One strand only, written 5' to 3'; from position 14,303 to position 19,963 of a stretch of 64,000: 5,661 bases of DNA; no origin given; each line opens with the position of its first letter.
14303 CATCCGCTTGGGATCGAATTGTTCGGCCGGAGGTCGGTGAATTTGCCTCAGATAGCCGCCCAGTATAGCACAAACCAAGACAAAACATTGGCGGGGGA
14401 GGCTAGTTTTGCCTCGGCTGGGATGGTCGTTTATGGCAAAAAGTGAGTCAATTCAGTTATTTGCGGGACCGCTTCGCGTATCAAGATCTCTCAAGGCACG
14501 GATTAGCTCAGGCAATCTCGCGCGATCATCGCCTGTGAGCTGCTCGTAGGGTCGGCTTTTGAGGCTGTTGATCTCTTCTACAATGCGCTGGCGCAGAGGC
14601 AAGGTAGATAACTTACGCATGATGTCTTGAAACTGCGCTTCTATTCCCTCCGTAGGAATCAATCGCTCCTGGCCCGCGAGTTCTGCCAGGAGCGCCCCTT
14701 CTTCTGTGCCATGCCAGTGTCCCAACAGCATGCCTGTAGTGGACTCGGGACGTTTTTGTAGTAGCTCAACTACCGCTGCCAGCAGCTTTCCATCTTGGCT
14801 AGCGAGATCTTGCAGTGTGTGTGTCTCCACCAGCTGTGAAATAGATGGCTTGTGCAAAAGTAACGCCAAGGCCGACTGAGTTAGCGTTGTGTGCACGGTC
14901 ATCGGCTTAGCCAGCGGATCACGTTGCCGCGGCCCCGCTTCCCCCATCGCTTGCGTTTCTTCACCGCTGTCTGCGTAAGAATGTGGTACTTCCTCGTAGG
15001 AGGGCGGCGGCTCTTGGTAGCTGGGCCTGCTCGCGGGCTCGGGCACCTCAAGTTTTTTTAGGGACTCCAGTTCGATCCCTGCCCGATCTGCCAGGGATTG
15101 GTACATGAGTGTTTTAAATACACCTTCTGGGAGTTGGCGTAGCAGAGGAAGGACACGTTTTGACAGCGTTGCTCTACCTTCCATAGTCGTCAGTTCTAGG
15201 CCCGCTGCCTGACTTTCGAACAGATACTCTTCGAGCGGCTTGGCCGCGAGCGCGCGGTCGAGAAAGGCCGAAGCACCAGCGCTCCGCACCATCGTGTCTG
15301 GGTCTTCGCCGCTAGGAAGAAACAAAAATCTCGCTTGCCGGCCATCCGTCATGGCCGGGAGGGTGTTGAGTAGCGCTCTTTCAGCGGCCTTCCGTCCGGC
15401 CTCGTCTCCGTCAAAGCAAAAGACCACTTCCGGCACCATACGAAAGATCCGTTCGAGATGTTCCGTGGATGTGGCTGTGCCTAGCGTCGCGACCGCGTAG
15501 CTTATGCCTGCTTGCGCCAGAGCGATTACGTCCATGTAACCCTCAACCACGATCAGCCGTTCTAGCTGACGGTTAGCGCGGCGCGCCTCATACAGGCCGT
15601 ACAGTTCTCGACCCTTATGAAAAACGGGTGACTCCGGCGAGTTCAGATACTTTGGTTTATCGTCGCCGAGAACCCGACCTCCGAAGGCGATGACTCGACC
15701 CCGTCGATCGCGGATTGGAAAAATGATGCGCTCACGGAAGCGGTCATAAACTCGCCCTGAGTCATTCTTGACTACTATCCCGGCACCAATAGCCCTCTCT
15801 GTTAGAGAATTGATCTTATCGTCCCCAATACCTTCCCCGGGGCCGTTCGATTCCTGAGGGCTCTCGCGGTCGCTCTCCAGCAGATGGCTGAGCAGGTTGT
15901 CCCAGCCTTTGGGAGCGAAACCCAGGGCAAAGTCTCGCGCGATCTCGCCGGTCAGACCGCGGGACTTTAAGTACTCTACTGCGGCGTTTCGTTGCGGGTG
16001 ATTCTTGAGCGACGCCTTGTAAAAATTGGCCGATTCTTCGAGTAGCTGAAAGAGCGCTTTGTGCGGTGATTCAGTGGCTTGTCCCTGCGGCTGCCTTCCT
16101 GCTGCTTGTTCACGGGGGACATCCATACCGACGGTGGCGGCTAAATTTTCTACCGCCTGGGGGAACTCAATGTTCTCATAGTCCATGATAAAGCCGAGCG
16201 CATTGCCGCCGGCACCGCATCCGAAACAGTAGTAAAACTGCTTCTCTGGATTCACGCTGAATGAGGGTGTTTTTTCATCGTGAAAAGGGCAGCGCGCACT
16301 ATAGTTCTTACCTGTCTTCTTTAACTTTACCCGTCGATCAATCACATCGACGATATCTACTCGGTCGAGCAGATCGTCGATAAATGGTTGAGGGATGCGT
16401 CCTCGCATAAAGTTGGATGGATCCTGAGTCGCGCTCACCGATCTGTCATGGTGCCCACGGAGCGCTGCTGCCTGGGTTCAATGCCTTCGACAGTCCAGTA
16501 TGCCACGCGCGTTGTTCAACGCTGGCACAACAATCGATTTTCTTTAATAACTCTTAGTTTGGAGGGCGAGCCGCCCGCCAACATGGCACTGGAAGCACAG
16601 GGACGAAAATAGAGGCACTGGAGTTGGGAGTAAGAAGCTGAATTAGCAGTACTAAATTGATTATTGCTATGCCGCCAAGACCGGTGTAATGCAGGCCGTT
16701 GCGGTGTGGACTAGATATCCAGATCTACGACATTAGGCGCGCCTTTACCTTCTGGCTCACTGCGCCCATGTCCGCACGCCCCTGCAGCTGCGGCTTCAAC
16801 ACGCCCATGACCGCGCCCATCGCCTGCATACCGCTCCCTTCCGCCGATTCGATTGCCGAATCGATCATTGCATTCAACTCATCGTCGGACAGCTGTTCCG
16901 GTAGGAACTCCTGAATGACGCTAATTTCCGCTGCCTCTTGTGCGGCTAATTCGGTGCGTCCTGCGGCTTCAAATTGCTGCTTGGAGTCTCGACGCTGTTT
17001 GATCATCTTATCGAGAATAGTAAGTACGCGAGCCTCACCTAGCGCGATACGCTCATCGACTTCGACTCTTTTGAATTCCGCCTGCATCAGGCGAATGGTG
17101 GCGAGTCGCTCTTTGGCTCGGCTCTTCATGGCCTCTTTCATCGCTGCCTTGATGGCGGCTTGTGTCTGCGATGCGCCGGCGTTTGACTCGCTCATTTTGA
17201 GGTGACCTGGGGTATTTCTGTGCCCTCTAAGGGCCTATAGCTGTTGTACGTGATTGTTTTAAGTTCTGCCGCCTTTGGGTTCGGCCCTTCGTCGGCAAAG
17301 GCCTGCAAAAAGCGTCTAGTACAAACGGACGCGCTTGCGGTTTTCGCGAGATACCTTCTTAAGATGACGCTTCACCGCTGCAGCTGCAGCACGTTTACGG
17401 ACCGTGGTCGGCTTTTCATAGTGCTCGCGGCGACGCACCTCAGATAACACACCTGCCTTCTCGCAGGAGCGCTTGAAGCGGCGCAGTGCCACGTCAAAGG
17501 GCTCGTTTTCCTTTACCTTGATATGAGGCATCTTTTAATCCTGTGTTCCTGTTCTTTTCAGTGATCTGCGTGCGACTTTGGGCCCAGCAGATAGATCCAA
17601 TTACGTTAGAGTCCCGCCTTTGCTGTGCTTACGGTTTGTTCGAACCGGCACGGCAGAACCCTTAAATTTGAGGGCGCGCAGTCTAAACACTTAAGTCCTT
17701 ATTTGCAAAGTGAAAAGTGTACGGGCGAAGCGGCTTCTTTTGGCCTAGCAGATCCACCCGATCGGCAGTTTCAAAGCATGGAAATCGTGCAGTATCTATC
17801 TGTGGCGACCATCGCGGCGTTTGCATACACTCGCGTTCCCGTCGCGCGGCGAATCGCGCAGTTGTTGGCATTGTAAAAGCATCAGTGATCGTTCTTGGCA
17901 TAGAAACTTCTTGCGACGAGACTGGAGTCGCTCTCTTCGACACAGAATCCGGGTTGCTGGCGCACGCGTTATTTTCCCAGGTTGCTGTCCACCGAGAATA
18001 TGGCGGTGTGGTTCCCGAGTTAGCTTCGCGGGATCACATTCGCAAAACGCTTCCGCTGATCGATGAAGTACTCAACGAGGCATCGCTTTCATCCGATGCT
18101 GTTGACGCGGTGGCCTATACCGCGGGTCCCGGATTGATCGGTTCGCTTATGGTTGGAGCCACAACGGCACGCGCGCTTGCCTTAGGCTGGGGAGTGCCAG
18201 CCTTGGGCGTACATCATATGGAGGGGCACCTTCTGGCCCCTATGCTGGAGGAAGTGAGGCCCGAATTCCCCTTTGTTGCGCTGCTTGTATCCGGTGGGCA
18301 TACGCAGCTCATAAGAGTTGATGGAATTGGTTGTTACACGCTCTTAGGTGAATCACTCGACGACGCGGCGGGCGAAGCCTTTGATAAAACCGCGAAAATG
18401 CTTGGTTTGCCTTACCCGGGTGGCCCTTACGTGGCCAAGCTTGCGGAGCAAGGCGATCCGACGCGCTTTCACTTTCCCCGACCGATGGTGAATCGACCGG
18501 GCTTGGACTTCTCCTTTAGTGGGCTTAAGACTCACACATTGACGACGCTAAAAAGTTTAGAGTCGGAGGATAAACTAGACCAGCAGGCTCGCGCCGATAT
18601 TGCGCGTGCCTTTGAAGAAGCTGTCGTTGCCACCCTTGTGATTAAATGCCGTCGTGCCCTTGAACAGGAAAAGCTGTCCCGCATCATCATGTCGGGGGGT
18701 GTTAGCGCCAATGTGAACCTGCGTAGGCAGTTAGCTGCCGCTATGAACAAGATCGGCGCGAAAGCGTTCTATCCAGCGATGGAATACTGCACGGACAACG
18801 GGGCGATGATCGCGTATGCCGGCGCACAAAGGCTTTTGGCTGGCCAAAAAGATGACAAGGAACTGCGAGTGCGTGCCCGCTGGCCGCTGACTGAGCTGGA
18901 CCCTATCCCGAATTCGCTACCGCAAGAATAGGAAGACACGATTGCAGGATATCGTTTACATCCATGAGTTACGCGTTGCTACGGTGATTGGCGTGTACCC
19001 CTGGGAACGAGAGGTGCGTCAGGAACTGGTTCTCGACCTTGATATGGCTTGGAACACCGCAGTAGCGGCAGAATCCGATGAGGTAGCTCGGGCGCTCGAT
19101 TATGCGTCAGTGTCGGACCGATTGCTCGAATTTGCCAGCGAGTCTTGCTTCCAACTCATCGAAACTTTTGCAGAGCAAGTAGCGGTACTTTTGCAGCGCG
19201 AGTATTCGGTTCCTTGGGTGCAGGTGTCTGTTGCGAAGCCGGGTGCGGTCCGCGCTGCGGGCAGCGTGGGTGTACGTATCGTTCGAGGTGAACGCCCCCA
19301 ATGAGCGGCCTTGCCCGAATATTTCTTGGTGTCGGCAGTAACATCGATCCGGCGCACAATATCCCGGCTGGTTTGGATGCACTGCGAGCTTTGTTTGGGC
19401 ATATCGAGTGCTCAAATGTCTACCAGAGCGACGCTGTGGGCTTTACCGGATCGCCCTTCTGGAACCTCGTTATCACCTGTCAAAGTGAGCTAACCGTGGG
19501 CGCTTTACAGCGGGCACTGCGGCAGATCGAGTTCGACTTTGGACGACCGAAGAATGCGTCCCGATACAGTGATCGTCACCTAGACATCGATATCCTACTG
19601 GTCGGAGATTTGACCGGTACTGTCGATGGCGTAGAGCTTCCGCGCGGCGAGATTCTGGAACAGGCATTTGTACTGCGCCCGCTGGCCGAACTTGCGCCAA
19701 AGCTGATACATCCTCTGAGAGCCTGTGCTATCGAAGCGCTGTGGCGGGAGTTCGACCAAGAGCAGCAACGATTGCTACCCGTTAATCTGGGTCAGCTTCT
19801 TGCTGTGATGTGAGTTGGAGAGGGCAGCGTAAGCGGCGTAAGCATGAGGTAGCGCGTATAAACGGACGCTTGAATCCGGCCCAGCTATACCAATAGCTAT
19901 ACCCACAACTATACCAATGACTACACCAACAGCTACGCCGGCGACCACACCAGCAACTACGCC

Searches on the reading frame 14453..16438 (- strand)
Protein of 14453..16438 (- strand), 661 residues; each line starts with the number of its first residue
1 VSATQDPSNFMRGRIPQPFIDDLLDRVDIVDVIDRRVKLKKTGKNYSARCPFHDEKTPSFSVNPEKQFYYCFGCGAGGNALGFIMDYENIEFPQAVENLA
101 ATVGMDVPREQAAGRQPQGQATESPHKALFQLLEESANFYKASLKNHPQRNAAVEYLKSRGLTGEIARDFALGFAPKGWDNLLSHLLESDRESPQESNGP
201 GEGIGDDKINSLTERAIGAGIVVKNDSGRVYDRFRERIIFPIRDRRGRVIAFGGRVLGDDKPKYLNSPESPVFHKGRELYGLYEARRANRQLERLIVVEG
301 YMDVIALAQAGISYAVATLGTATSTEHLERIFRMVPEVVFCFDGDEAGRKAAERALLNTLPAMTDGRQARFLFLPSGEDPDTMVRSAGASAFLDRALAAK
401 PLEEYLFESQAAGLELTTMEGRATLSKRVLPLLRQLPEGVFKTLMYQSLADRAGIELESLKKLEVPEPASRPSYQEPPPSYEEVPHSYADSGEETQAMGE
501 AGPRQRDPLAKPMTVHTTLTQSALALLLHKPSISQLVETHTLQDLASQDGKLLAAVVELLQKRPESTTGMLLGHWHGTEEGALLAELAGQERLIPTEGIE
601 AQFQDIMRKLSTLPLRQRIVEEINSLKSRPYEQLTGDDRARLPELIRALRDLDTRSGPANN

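Call 62: search_protein_families(library=pfam, proteins=[window:14453-16438:-], max_evalue=0.00001)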
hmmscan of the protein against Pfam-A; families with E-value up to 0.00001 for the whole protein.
window:14453-16438:- (661 aa): 8 families
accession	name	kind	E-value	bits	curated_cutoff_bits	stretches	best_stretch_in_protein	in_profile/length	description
PF01807.25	Zn_ribbon_DnaG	-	9.7e-41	138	24.9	1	16-111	2-97/98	CHC2 zinc finger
PF08275.17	DNAG_N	-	2e-39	135.1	26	1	139-286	1-128/128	DNA primase catalytic core, N-terminal domain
PF08278.16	DnaG_DnaB_bind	-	8.8e-20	71.7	29.1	1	521-644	2-123/124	DNA primase DnaG DnaB-binding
PF13155.12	Toprim_2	-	6e-18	65.4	22.1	1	296-382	1-86/88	Toprim-like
PF13662.12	Toprim_4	-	2.2e-17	63.5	25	1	294-356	2-71/85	Toprim domain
PF01751.28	Toprim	-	2.3e-14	53.8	23.1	1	295-364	2-85/96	Toprim domain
PF10410.14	DnaB_bind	-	6.3e-10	39.6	20.6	1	404-458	2-56/56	DnaB-helicase binding domain of primase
PF13362.12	Toprim_3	-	2.4e-07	31.5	27.2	1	295-389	2-94/95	Toprim domain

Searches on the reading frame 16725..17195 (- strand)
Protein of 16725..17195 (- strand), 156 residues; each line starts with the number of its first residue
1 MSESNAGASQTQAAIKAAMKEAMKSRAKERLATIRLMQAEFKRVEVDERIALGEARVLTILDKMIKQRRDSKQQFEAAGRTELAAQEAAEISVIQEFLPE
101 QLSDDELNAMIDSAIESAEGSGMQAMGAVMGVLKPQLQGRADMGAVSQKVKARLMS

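Call 62: search_protein_families(library=pfam, proteins=[window:16725-17195:-], max_evalue=0.00001)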
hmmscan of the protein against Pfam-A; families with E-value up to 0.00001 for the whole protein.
window:16725-17195:- (156 aa): 1 family
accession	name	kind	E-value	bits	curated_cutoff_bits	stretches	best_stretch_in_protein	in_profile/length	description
PF09424.15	YqeY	-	3.5e-50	170.3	27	1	14-154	3-143/143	Yqey-like protein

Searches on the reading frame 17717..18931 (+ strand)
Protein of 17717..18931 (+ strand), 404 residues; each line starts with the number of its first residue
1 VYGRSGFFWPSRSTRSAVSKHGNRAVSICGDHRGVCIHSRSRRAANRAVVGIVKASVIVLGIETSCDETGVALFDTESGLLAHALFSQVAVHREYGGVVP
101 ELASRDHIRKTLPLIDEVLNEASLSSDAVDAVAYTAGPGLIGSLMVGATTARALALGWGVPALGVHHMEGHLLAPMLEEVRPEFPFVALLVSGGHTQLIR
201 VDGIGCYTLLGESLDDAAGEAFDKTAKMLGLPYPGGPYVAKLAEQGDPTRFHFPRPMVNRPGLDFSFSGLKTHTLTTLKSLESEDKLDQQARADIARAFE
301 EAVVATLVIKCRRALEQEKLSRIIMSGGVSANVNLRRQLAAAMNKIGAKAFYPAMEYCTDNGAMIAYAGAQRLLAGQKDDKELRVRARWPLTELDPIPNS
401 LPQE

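Call 62: search_protein_families(library=pfam, proteins=[window:17717-18931:+], max_evalue=0.00001)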
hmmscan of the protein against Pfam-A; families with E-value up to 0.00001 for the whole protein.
window:17717-18931:+ (404 aa): 2 families
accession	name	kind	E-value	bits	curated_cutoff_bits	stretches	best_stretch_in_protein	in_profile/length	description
PF00814.31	TsaD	-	8.3e-96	321.2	24.8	1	80-367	2-264/264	tRNA N6-adenosine threonylcarbamoyltransferase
PF22521.2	HypF_C_2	-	1.8e-08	34.9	27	1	284-362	158-236/241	Carbamoyltransferase, Kae1-like Domain, second subdomain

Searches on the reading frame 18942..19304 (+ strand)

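Call 62: search_protein_families(library=pfam, proteins=[window:18942-19304:+], max_evalue=0.00001)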
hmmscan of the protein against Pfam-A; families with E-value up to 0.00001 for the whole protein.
window:18942-19304:+ (120 aa): 1 family
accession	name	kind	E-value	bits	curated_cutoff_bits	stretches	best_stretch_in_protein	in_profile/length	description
PF02152.23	FolB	-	1e-30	107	31.8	1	5-113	1-112/113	Dihydroneopterin aldolase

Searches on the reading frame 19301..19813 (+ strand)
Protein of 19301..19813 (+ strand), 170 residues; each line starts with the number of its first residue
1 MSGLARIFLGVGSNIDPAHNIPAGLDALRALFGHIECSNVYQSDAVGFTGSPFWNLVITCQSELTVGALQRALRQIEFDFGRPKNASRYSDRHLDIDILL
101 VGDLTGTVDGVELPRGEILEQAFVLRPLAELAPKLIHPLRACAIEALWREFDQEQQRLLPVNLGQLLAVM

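Call 62: search_protein_families(library=pfam, proteins=[window:19301-19813:+], max_evalue=0.00001)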
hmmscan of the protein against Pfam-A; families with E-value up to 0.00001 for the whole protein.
window:19301-19813:+ (170 aa): 1 family
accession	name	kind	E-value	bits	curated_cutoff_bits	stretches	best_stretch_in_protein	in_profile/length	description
PF01288.25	HPPK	-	1.5e-25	90.3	25.7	1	8-133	1-116/116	7,8-dihydro-6-hydroxymethylpterin-pyrophosphokinase (HPPK)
